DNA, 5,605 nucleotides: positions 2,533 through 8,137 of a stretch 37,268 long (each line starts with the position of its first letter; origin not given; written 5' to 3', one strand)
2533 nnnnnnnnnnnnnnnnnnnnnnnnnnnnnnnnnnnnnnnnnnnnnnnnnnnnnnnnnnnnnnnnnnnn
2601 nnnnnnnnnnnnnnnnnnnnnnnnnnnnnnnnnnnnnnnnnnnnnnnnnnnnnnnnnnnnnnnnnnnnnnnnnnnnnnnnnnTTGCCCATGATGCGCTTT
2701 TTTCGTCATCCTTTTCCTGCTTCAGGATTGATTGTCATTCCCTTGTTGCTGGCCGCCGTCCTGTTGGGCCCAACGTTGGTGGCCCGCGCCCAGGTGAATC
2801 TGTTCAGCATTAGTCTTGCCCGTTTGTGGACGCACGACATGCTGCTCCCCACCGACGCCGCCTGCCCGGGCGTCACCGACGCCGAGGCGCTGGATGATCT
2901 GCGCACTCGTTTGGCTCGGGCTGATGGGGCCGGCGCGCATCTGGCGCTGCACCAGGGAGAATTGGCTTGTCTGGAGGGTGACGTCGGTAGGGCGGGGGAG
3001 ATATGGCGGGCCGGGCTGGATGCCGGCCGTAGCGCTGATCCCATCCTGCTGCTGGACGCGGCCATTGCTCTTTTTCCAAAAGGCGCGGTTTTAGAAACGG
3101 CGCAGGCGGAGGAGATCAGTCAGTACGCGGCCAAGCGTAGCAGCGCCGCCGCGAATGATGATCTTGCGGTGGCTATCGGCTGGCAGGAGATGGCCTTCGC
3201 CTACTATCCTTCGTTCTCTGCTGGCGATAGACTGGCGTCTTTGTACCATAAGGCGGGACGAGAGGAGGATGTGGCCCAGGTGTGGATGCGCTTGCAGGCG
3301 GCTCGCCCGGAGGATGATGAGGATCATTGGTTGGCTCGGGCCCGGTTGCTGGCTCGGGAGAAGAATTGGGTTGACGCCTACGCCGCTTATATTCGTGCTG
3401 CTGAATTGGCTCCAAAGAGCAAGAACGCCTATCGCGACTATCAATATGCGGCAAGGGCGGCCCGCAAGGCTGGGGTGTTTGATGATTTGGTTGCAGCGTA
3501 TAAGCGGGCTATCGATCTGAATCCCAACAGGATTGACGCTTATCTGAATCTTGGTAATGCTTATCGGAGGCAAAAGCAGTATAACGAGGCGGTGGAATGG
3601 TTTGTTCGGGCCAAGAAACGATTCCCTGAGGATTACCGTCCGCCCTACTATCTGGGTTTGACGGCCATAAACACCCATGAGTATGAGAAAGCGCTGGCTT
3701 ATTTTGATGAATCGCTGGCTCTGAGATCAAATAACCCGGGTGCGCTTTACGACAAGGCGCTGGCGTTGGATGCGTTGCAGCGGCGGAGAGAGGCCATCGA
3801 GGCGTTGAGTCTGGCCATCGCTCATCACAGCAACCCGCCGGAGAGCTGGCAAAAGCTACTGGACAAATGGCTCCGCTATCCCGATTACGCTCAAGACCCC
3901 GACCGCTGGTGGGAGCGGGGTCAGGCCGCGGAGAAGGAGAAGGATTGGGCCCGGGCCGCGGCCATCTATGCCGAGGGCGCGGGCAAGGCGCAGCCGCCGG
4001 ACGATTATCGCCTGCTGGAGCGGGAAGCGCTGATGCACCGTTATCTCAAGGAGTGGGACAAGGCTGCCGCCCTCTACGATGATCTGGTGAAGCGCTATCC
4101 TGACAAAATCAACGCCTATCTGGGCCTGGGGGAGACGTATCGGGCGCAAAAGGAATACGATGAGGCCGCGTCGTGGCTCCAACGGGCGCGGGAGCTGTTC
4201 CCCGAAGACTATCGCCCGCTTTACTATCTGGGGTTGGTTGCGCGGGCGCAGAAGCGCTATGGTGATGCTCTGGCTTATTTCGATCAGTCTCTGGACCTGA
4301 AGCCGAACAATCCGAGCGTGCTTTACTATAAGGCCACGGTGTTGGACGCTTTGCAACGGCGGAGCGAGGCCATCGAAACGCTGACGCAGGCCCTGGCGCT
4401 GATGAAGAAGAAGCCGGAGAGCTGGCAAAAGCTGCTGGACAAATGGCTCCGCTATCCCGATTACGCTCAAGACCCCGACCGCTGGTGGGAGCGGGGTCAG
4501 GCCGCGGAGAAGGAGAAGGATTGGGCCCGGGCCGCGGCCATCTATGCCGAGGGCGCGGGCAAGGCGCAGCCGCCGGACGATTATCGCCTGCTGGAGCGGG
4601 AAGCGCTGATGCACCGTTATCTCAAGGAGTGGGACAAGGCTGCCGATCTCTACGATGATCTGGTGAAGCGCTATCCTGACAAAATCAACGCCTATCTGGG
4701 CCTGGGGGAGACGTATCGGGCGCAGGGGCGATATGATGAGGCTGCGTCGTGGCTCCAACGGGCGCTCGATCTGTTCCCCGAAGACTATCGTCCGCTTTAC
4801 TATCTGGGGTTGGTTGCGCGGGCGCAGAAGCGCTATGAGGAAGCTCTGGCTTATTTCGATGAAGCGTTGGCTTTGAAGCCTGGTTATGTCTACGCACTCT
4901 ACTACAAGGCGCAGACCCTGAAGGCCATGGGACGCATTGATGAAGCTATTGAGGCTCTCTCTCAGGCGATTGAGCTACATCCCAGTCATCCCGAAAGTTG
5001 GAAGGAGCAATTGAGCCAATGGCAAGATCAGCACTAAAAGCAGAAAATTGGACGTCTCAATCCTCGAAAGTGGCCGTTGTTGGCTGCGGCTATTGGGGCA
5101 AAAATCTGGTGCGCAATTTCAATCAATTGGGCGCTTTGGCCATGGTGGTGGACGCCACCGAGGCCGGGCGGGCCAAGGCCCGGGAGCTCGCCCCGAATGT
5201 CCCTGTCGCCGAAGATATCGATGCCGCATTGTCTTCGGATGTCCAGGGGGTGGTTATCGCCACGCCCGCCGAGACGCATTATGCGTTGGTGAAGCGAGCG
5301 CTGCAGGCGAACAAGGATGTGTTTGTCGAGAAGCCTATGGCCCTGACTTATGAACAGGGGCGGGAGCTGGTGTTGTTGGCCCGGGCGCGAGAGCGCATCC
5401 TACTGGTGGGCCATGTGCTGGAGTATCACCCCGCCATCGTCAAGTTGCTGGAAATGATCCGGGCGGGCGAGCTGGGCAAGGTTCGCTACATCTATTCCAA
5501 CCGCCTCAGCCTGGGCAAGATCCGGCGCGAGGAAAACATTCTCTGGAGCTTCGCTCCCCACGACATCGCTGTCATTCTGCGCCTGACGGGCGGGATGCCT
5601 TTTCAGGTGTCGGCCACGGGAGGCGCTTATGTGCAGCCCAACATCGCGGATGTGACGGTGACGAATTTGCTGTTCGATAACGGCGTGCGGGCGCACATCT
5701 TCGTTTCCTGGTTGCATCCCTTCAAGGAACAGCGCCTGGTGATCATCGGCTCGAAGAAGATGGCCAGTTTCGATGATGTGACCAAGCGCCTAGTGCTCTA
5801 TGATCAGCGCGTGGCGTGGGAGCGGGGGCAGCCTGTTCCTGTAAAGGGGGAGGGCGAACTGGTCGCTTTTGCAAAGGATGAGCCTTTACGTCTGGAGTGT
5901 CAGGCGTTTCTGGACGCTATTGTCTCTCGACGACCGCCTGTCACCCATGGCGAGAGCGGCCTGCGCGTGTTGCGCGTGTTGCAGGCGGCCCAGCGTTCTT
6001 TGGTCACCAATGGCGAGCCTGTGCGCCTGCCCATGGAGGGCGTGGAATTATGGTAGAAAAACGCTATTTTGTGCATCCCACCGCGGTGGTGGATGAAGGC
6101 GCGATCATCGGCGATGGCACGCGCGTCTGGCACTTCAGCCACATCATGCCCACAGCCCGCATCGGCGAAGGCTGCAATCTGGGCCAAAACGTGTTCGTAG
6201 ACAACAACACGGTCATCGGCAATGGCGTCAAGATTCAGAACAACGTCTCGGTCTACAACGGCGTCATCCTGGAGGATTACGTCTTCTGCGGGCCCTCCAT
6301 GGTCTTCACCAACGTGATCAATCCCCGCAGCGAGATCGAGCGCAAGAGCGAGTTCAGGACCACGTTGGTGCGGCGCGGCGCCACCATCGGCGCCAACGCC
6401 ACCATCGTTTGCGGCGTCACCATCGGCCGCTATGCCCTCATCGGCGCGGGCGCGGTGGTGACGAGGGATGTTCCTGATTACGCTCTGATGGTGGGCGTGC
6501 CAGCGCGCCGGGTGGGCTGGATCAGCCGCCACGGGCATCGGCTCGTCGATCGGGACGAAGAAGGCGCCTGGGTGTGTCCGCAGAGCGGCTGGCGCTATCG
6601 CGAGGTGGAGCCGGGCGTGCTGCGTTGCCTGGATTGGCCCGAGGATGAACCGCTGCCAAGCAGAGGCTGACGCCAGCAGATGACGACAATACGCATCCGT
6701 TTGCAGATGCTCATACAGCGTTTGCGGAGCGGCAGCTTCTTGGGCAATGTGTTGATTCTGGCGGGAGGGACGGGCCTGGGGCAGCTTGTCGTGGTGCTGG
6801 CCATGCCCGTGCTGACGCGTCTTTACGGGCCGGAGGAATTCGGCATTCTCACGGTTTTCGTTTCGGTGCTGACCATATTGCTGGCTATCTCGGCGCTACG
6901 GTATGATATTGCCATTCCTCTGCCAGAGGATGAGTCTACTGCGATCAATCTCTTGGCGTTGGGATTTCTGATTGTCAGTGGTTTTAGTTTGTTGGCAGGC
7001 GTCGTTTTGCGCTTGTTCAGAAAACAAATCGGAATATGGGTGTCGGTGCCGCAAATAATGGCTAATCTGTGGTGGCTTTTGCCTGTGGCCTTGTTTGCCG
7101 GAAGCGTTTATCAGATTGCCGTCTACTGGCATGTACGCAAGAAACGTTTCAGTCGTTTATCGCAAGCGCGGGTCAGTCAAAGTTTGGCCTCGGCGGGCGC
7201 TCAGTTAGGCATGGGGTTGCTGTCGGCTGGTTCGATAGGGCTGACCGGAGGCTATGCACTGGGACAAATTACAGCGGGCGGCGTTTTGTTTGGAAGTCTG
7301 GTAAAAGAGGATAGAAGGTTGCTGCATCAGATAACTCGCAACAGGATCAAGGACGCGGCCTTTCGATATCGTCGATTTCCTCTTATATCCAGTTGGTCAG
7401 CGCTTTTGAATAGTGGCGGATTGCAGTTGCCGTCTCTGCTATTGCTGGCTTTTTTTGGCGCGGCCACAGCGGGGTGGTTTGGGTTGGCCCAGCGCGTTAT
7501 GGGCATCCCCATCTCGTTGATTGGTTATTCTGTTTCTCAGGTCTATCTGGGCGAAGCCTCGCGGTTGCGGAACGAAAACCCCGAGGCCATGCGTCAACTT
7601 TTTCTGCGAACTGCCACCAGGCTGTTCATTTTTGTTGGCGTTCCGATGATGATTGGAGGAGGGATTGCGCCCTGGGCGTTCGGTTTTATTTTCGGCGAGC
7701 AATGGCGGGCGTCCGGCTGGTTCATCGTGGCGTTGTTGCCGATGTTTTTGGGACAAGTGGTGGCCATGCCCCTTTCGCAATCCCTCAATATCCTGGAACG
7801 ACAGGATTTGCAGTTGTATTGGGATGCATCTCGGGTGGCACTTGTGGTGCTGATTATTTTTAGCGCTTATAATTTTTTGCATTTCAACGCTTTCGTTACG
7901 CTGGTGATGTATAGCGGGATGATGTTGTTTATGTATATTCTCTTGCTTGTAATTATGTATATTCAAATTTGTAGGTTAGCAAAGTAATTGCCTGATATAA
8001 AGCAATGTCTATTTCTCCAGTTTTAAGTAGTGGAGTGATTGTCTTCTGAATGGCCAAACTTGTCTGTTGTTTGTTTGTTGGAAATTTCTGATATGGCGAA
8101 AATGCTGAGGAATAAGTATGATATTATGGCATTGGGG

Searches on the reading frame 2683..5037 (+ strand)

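Call 69: search_protein_families(library=pfam, proteins=[window:2683-5037:+], max_evalue=0.00001)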
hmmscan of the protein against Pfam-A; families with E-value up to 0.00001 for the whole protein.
window:2683-5037:+ (784 aa): 25 families
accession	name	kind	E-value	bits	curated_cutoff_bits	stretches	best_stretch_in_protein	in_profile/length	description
PF07719.23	TPR_2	-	1.3e-60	197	27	4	670-701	3-34/34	Tetratricopeptide repeat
PF00515.34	TPR_1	-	8e-53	174.7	27.8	4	285-317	2-34/34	Tetratricopeptide repeat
PF13428.12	TPR_14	-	9.8e-44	143.7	23.5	1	669-709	2-42/44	Tetratricopeptide repeat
PF14559.12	TPR_19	-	9.9e-44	148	25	4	713-773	2-62/68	Tetratricopeptide repeat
PF13432.12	TPR_16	-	1.3e-43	147.4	32.7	5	644-701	7-64/65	Tetratricopeptide repeat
PF13424.12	TPR_12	-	2.2e-37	127.6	30.1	4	639-699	8-76/77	Tetratricopeptide repeat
PF13431.12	TPR_17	-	1.5e-35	118.9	24.4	1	272-304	1-33/34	Tetratricopeptide repeat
PF13414.12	TPR_11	-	5.6e-32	109.6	26.8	2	270-297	14-41/42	TPR repeat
PF13174.12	TPR_6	-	8.1e-30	101.9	26.3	0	737-768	1-32/33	Tetratricopeptide repeat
PF13181.12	TPR_8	-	1.3e-29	100.2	25.7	0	285-316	2-33/34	Tetratricopeptide repeat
PF13176.12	TPR_7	-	1.4e-26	90.7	27.9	0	670-697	1-28/36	Tetratricopeptide repeat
PF12895.13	ANAPC3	-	3.9e-25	88.4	27.2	2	681-761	2-81/82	Anaphase-promoting complex, cyclosome, subunit 3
PF13374.12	TPR_10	-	1.3e-20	73.2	27.5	0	285-310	3-28/42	Tetratricopeptide repeat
PF13371.12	TPR_9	-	1.1e-15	57.9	35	0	711-770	4-63/73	Tetratricopeptide repeat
PF23914.1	TPR_CcmH_CycH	-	2e-13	50.9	42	0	203-317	40-154/158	Cytochrome c-type biogenesis protein H TPR domain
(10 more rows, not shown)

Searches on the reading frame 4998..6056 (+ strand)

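Call 69: search_protein_families(library=pfam, proteins=[window:4998-6056:+], max_evalue=0.00001)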
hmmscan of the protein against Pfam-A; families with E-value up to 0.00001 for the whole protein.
window:4998-6056:+ (352 aa): 3 families
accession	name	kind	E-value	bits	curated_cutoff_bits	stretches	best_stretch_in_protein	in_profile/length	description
PF01408.29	GFO_IDH_MocA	-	4e-25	89.3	24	1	24-139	2-120/120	Oxidoreductase family, NAD-binding Rossmann fold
PF22725.1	GFO_IDH_MocA_C3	-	4.4e-14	53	27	1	149-255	3-122/124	GFO/IDH/MocA C-terminal domain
PF02894.22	GFO_IDH_MocA_C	-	3.7e-07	30.6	22.9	1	152-342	2-216/218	Oxidoreductase family, C-terminal alpha/beta domain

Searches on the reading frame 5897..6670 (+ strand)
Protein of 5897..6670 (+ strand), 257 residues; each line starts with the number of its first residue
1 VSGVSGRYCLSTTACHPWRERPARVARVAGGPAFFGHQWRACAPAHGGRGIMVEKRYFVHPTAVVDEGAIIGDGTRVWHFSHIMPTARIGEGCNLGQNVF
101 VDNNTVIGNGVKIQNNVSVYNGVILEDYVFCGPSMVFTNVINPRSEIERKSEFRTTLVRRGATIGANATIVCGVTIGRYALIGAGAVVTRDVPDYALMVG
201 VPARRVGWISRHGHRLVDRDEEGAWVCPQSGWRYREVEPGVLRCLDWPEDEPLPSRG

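Call 69: search_protein_families(library=pfam, proteins=[window:5897-6670:+], max_evalue=0.00001)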
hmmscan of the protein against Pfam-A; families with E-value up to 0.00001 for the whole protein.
window:5897-6670:+ (257 aa): 3 families
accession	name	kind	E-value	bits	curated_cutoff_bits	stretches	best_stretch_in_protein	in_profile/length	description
PF00132.30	Hexapep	-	7e-23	79.8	27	2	68-102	1-35/36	Bacterial transferase hexapeptide (six repeats)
PF25084.1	LbH_EIF2B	-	5.8e-12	46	54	1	53-126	6-77/105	EIF2B subunit epsilon LbH domain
PF14602.12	Hexapep_2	-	1.9e-08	34.3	27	0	162-190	8-34/34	Hexapeptide repeat of succinyl-transferase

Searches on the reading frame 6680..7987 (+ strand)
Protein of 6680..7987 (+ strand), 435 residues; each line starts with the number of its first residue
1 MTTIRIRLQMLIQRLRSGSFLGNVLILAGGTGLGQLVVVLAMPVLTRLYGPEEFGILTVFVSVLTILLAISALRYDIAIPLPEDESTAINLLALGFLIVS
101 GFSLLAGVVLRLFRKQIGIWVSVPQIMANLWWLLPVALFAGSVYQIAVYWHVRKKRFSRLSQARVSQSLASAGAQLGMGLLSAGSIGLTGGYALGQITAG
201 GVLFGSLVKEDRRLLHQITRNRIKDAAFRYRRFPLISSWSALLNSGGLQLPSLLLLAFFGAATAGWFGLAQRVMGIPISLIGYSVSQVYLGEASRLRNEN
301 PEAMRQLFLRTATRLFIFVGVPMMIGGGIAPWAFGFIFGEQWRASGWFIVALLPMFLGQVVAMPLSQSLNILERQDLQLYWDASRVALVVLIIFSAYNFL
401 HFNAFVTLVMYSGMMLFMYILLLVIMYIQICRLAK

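Call 69: search_protein_families(library=pfam, proteins=[window:6680-7987:+], max_evalue=0.00001)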
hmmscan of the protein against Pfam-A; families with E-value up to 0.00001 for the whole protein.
window:6680-7987:+ (435 aa): 1 family
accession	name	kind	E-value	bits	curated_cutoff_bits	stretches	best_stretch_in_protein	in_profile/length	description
PF13440.11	Polysacc_synt_3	-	2.6e-18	66.7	23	1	44-344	1-290/293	Polysaccharide biosynthesis protein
